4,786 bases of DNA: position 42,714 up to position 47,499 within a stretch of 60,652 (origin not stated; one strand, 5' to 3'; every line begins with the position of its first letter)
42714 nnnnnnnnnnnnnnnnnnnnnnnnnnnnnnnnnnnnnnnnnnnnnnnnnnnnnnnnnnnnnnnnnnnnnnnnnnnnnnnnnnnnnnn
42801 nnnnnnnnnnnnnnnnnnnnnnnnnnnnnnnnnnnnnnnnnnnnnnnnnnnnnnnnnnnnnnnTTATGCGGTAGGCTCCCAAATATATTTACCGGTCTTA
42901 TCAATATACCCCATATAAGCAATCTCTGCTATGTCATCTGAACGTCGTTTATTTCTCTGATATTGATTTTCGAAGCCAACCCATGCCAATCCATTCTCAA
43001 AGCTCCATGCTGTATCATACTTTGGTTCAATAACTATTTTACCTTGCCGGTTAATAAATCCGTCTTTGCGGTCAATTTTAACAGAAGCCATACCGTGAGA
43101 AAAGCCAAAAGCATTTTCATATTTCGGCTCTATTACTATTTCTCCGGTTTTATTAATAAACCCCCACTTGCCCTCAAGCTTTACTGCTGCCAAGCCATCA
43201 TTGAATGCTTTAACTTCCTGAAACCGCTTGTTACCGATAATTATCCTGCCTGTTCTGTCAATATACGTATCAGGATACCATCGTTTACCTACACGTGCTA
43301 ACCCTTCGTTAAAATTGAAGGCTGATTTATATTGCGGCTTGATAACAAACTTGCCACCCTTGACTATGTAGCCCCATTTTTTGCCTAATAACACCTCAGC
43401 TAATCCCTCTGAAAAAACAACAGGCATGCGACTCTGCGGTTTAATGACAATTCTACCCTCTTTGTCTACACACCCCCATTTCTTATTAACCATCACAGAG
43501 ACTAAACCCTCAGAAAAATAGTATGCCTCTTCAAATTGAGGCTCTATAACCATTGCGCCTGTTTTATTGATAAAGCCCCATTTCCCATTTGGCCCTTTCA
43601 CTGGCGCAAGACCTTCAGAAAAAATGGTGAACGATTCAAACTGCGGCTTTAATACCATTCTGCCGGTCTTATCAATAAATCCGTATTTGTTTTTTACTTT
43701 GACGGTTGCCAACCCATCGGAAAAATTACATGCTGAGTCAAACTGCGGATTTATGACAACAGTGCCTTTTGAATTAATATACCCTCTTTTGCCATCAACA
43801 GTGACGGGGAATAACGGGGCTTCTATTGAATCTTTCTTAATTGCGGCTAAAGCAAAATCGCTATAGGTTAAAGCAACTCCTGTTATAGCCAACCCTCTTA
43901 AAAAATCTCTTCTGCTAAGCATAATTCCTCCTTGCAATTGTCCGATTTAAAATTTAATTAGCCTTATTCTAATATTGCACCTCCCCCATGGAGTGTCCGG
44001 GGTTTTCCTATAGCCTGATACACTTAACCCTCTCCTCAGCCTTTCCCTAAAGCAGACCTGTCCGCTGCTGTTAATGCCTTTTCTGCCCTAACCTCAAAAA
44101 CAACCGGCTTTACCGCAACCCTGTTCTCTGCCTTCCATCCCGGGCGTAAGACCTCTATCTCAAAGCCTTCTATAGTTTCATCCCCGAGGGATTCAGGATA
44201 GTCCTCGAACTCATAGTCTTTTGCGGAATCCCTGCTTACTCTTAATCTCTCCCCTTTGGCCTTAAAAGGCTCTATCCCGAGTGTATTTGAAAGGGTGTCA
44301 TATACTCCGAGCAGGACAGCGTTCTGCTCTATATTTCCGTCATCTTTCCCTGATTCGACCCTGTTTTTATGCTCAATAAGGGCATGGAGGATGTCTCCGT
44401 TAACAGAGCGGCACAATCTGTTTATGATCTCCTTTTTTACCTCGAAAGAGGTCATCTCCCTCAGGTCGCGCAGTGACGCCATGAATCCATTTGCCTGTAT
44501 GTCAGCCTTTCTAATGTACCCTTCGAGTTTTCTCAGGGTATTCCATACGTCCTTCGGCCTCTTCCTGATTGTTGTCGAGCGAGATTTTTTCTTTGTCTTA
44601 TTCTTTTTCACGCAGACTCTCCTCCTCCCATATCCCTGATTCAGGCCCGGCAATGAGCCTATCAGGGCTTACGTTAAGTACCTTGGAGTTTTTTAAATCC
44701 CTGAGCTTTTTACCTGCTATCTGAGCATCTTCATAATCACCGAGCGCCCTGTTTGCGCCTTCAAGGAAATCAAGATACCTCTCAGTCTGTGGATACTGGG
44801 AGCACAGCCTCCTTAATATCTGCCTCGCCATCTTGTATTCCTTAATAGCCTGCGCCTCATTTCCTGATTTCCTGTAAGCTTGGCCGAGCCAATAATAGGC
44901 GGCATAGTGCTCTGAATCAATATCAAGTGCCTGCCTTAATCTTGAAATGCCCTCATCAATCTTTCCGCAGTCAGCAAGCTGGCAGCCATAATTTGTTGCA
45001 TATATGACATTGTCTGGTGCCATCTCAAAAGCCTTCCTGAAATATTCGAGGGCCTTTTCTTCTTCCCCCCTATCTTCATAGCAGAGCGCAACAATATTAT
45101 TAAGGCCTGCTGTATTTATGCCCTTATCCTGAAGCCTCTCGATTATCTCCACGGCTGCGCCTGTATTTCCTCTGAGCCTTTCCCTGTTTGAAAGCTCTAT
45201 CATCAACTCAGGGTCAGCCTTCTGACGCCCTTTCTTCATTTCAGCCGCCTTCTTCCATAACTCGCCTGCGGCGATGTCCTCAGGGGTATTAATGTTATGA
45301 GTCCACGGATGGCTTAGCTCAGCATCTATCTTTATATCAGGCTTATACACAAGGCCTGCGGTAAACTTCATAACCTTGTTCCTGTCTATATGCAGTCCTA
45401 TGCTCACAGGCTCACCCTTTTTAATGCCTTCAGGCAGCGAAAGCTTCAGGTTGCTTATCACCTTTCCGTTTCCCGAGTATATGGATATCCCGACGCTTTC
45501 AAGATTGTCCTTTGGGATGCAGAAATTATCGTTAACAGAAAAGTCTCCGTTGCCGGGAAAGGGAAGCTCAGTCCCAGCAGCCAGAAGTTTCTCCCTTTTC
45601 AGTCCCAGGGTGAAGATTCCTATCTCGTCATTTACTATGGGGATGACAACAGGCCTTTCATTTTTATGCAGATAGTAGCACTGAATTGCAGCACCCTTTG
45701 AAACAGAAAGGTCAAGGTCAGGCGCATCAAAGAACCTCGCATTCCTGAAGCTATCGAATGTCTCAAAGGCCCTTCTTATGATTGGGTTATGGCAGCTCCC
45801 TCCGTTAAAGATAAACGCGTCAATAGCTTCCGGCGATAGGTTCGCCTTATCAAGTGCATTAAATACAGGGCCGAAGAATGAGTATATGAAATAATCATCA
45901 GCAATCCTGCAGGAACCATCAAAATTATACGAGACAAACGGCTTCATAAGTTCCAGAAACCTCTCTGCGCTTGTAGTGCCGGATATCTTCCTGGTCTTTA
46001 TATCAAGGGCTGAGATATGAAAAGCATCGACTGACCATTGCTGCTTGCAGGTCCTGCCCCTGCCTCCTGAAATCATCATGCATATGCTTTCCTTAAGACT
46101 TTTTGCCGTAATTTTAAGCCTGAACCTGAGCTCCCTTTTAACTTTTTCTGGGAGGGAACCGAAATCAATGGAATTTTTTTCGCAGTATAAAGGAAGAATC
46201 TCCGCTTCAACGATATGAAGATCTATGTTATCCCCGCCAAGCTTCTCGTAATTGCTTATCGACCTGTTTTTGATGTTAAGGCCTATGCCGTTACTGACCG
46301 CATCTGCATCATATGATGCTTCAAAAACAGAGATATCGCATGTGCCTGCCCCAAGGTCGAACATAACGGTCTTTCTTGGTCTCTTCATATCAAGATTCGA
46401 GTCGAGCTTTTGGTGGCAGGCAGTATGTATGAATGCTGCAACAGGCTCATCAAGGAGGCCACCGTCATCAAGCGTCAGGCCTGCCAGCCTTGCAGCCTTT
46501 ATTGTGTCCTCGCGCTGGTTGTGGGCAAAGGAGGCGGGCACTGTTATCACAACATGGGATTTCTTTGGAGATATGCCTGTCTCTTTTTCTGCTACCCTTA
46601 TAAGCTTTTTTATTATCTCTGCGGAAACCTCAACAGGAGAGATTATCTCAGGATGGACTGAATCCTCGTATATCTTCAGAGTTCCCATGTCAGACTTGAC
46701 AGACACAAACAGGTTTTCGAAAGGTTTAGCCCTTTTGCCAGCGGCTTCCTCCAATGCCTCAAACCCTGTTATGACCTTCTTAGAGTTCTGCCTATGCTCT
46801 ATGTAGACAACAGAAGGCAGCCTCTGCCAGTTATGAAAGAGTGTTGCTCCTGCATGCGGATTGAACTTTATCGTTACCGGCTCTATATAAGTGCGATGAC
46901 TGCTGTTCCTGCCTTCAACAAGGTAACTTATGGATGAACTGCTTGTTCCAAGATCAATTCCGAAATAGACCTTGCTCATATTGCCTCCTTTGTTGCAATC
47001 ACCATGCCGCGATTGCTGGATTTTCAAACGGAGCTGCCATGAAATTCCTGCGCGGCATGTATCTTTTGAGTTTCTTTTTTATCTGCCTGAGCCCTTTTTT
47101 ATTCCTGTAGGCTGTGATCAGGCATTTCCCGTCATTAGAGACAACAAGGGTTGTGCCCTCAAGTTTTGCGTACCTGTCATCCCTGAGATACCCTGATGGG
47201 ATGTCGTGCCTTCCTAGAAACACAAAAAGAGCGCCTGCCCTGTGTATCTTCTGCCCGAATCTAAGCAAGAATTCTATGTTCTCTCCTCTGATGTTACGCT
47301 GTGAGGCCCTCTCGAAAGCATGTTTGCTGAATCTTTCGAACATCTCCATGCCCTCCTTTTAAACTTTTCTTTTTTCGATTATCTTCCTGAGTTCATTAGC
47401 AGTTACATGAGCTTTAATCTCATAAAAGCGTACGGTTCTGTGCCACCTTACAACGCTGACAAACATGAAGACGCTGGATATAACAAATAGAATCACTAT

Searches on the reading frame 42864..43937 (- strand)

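Call 73: search_protein_families(library=pfam, proteins=[window:42864-43937:-], max_evalue=0.01)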
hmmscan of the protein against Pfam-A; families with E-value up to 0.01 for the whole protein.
window:42864-43937:- (357 aa): 2 families
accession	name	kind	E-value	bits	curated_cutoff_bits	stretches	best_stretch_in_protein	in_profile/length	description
PF14903.11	WG_beta_rep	-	3.5e-89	292.8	25.6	8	120-154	1-35/35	WG containing repeat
PF10518.14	TAT_signal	-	0.0023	18.2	22.7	1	6-23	1-18/21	TAT (twin-arginine translocation) pathway signal sequence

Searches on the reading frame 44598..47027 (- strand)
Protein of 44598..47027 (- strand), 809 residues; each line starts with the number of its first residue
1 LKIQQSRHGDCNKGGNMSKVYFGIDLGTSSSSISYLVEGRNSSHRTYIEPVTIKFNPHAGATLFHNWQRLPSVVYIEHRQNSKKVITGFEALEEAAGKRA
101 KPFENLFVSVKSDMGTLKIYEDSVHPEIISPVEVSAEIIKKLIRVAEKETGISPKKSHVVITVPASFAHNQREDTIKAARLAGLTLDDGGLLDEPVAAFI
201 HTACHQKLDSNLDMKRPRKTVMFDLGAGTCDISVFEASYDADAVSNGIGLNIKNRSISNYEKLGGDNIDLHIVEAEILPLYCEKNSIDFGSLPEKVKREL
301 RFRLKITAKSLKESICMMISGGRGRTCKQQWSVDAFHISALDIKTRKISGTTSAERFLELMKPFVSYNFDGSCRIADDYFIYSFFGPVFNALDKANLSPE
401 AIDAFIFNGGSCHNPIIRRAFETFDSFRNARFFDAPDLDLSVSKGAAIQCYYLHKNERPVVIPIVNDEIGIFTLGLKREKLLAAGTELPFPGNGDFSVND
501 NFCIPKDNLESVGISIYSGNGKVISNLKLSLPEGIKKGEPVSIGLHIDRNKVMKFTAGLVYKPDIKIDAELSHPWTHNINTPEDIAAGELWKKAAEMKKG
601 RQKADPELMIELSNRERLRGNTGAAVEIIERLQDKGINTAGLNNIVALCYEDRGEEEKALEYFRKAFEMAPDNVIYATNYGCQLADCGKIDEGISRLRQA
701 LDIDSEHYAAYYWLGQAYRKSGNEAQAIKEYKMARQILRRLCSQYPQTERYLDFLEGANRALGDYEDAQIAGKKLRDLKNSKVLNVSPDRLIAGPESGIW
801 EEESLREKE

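Call 4: search_protein_families(library=pfam, proteins=[window:44598-47027:-], max_evalue=0.01)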
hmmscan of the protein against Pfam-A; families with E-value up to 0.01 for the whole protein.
window:44598-47027:- (809 aa): 17 families
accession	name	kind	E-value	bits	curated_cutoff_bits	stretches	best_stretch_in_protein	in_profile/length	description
PF00012.26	HSP70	-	1.4e-25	90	20.6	1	22-525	2-444/599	Hsp70 protein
PF13424.12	TPR_12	-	2.1e-12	47.5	30.1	2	709-778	4-74/77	Tetratricopeptide repeat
PF13432.12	TPR_16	-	2.7e-09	37.7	32.7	1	688-735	11-58/65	Tetratricopeptide repeat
PF13428.12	TPR_14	-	3.7e-09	36.8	23.5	0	647-679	8-40/44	Tetratricopeptide repeat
PF07719.23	TPR_2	-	4.5e-09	36.2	27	2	646-673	7-34/34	Tetratricopeptide repeat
PF13181.12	TPR_8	-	2e-08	34.2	25.7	1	645-673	6-34/34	Tetratricopeptide repeat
PF00515.34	TPR_1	-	3.1e-07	30.4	27.8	1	647-673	8-34/34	Tetratricopeptide repeat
PF13431.12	TPR_17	-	5.4e-07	29.8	24.4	1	698-728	3-33/34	Tetratricopeptide repeat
PF14559.12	TPR_19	-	1.8e-06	28.6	25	1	688-735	5-52/68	Tetratricopeptide repeat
PF13414.12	TPR_11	-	1.1e-05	25.5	26.8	1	684-722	4-42/42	TPR repeat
PF13174.12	TPR_6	-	3.4e-05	24.7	26.3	1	710-748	2-33/33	Tetratricopeptide repeat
PF06723.19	MreB_Mbl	-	3.4e-05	23.3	27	1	128-237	67-164/327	MreB/Mbl protein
PF06552.18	TOM20_plant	-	9.3e-05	22.7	20.6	0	690-761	51-126/187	Plant specific mitochondrial import receptor subunit TOM20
PF23914.1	TPR_CcmH_CycH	-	0.0014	18.9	42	1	655-739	65-152/158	Cytochrome c-type biogenesis protein H TPR domain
PF13429.12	TPR_15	-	0.0021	18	26.2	1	609-732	116-238/280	Tetratricopeptide repeat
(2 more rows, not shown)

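Call 5: search_protein_families(library=padloc, proteins=[window:44598-47027:-], max_evalue=0.01)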
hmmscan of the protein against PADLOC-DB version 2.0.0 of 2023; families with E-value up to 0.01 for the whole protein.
window:44598-47027:- (809 aa): 1 family
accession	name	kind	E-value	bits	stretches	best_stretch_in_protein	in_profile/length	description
PDLC04731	PDC-M61B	-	0.0047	13.7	0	220-256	350-385/588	-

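Call 7: search_protein_families(library=ncbifam, proteins=[window:44598-47027:-], max_evalue=0.01)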
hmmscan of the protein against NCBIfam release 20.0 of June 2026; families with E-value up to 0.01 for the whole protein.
window:44598-47027:- (809 aa): 29 families (the best 25 are shown)
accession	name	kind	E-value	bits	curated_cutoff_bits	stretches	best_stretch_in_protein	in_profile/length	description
TIGR02350.1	prok_dnaK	equivalog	6.9e-29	100.7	822.55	2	22-288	3-242/596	molecular chaperone DnaK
TIGR01991.1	HscA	equivalog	8e-29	100.6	708.55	2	22-311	2-259/600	Fe-S protein assembly chaperone HscA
NF001413.0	PRK00290.1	equivalog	8.7e-29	100.3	648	2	22-275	5-231/625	molecular chaperone DnaK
NF003520.0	PRK05183.1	subfamily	4.1e-27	94.8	620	2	18-274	18-248/621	Fe-S protein assembly chaperone HscA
NF009946.0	PRK13410.1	equivalog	2e-24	85.8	1019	2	109-288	91-246/669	molecular chaperone DnaK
NF009947.0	PRK13411.1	equivalog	1.4e-21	76.3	1002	2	22-289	5-246/662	molecular chaperone DnaK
NF002399.0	PRK01433.1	equivalog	1.8e-14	53.2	743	1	108-302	100-266/595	Fe-S protein assembly chaperone HscA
TIGR02917.1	PEP_TPR_lipo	equivalog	6.8e-11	40.8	312.2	1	638-730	803-893/899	XrtA/PEP-CTERM system TPR-repeat protein PrsT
NF040959.1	MamA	equivalog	7.9e-11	41.8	200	1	611-736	42-167/204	magnetosome protein MamA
TIGR02521.1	type_IV_pilW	equivalog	9.1e-11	41.7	154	1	639-738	64-165/234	type IV pilus biogenesis/stability protein PilW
NF010540.1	PRK13929.1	exception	1.7e-07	30.7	515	1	127-235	69-167/334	rod-share determining protein MreBH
NF011721.1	PRK15174.1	equivalog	9.8e-06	24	1200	1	620-728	226-338/656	Vi polysaccharide transport protein VexE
TIGR00904.1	mreB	subfamily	1.6e-05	24.1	365.75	1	127-235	71-167/334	MreB/Mrl family cell shape determining protein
NF047558.1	TPR_END_plus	domain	1.9e-05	24.5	32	0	647-677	6-36/56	TPR end-of-group domain-containing protein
NF010539.0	PRK13927.1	subfamily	1.9e-05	23.7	293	1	128-235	72-168/339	rod shape-determining protein MreB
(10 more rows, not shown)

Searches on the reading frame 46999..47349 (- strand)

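Call 4: search_protein_families(library=pfam, proteins=[window:46999-47349:-], max_evalue=0.01)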
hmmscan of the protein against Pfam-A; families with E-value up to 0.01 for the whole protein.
window:46999-47349:- (116 aa): 1 family
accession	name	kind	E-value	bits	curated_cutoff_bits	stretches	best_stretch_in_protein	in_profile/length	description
PF14076.12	DUF4258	-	2.1e-05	25.1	25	1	7-82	1-71/71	Domain of unknown function (DUF4258)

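Call 5: search_protein_families(library=padloc, proteins=[window:46999-47349:-], max_evalue=0.01)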
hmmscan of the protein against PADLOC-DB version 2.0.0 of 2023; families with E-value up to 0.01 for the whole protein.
window:46999-47349:- (116 aa): 0 families

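Call 7: search_protein_families(library=ncbifam, proteins=[window:46999-47349:-], max_evalue=0.01)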
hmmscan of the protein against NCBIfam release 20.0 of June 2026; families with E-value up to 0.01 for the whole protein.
window:46999-47349:- (116 aa): 0 families
